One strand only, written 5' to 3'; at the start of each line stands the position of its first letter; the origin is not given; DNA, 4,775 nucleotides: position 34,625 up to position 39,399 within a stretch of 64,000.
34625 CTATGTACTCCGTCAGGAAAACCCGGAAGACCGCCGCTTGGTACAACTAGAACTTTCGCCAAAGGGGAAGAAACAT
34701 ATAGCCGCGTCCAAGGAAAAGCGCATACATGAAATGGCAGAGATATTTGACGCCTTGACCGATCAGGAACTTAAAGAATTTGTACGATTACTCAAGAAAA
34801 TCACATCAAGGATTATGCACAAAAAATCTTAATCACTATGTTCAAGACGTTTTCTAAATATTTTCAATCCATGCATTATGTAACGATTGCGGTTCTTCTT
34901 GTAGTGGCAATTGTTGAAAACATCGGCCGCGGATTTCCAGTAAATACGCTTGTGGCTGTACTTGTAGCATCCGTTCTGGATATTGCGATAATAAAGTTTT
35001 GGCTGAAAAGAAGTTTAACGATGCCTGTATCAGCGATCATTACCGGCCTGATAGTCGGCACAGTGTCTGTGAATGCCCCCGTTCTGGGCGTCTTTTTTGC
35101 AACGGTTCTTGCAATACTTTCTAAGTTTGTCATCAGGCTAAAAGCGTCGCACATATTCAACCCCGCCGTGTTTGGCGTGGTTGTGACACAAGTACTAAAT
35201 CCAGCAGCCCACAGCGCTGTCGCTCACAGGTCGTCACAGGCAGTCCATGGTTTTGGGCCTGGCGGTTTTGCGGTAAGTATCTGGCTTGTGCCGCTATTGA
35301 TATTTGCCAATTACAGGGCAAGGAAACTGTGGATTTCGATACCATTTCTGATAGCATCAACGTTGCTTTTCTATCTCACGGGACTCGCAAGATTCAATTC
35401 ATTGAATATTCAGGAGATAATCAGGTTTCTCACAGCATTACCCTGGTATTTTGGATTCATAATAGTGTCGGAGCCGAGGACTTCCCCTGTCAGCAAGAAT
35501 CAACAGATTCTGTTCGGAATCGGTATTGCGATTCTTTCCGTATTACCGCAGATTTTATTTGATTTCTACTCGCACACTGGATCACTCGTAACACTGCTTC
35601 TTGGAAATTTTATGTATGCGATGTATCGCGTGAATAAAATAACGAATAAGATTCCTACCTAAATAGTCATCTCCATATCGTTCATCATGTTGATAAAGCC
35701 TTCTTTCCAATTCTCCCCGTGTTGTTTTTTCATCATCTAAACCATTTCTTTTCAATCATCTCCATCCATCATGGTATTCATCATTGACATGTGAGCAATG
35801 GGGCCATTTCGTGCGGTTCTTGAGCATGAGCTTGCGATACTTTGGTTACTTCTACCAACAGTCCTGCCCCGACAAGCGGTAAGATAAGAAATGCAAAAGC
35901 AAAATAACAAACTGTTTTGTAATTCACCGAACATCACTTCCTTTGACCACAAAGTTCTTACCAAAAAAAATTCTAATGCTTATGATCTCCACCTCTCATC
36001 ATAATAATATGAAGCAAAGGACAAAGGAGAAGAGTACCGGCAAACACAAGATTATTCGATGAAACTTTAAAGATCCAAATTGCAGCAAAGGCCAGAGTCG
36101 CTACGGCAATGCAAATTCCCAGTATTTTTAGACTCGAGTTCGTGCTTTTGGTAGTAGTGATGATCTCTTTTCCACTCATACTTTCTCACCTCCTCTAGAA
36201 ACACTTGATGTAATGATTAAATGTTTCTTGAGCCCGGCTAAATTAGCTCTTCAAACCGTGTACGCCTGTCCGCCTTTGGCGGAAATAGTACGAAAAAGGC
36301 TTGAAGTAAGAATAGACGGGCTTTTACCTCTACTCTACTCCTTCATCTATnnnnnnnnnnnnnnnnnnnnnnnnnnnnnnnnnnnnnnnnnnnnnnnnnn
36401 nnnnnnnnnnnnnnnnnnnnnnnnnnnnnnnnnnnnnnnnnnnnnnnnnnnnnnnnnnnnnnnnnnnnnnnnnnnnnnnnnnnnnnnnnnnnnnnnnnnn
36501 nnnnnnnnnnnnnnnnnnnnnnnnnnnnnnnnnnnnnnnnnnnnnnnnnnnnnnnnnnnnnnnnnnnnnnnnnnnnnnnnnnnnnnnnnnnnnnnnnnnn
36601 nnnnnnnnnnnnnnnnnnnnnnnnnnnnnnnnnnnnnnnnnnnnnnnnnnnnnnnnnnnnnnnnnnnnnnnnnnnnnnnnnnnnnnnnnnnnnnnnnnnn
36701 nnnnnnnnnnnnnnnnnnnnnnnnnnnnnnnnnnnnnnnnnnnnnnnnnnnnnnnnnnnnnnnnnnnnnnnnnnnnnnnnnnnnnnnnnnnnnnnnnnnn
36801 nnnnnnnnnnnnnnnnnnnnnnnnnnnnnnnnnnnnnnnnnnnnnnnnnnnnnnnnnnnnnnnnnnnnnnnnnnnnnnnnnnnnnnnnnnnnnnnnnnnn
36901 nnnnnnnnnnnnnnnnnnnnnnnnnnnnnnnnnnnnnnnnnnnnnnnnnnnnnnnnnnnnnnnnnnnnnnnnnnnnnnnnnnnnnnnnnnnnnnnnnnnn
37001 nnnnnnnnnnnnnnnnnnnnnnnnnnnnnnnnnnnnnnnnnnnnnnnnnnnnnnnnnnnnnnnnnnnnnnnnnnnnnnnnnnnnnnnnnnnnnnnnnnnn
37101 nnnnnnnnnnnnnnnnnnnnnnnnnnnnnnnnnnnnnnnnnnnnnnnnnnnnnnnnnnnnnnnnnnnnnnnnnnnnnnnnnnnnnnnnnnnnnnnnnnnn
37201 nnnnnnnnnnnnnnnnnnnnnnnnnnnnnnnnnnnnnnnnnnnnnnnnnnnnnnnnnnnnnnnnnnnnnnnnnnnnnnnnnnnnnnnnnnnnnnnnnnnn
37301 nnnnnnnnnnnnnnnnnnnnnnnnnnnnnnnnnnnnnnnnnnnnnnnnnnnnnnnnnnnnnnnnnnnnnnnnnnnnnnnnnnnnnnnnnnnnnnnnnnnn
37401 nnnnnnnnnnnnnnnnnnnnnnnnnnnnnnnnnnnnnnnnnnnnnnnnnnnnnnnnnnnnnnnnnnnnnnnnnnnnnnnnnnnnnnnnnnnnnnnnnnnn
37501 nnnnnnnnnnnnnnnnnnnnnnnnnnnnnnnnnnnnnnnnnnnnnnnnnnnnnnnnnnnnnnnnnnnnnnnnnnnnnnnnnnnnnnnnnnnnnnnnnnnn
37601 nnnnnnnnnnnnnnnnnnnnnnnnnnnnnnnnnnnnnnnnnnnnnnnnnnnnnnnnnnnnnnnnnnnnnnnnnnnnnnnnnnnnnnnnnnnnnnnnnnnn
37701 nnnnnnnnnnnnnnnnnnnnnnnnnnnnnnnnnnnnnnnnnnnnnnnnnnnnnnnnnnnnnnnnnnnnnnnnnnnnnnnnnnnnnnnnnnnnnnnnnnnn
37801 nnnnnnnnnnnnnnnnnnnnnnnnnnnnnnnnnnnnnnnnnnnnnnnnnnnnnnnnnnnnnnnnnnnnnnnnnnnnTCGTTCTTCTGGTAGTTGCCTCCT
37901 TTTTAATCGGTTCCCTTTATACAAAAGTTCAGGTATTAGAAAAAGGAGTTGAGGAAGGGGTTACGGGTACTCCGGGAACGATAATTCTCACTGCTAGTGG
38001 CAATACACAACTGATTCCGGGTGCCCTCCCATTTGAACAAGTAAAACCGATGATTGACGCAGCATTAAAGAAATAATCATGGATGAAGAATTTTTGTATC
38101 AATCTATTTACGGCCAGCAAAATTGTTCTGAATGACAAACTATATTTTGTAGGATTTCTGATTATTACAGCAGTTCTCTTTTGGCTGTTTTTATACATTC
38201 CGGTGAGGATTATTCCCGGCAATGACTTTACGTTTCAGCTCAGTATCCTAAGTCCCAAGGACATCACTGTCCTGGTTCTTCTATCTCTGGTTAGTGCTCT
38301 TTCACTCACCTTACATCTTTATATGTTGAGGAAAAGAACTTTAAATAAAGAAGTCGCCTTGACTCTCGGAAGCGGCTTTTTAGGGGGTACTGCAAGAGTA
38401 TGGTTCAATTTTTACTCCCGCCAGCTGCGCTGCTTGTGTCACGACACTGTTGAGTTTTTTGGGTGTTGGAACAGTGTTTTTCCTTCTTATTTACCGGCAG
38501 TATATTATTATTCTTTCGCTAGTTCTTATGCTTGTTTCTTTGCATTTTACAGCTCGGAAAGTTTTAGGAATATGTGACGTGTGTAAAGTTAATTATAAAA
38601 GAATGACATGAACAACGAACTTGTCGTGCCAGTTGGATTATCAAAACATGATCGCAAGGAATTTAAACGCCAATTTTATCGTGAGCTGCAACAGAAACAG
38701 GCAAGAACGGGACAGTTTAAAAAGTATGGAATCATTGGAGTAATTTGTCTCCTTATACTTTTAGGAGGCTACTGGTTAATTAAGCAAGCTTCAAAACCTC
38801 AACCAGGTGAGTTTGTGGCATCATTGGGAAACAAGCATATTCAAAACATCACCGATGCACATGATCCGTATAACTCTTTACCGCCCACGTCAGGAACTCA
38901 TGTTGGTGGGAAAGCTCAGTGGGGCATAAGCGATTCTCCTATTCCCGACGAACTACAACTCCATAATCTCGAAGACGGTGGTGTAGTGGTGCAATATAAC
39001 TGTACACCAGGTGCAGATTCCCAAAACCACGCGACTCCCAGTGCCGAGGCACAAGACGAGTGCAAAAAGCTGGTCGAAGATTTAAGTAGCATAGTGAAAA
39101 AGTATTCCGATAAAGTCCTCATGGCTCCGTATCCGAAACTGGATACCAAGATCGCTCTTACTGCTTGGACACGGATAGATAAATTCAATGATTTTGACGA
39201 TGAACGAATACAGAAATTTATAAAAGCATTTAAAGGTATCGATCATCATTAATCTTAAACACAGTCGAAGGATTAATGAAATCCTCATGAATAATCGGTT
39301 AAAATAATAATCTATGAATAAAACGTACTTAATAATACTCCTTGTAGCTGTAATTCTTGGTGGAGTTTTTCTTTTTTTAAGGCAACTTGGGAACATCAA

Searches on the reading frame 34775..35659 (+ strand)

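Call 64: search_protein_families(library=pfam, proteins=[window:34775-35659:+], max_evalue=0.001)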
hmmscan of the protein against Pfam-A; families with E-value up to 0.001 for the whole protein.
window:34775-35659:+ (295 aa): 1 family
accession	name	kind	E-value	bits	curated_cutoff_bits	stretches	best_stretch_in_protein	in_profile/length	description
PF03116.20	NQR2_RnfD_RnfE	-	6.6e-08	32.7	27.7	1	31-280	16-282/296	NQR2, RnfD, RnfE family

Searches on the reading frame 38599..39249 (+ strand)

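Call 64: search_protein_families(library=pfam, proteins=[window:38599-39249:+], max_evalue=0.001)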
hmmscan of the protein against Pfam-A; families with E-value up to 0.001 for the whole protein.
window:38599-39249:+ (217 aa): 1 family
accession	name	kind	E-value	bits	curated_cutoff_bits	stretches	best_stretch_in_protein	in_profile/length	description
PF11303.13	DUF3105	-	6.5e-21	75.2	25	1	91-212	10-116/130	Protein of unknown function (DUF3105)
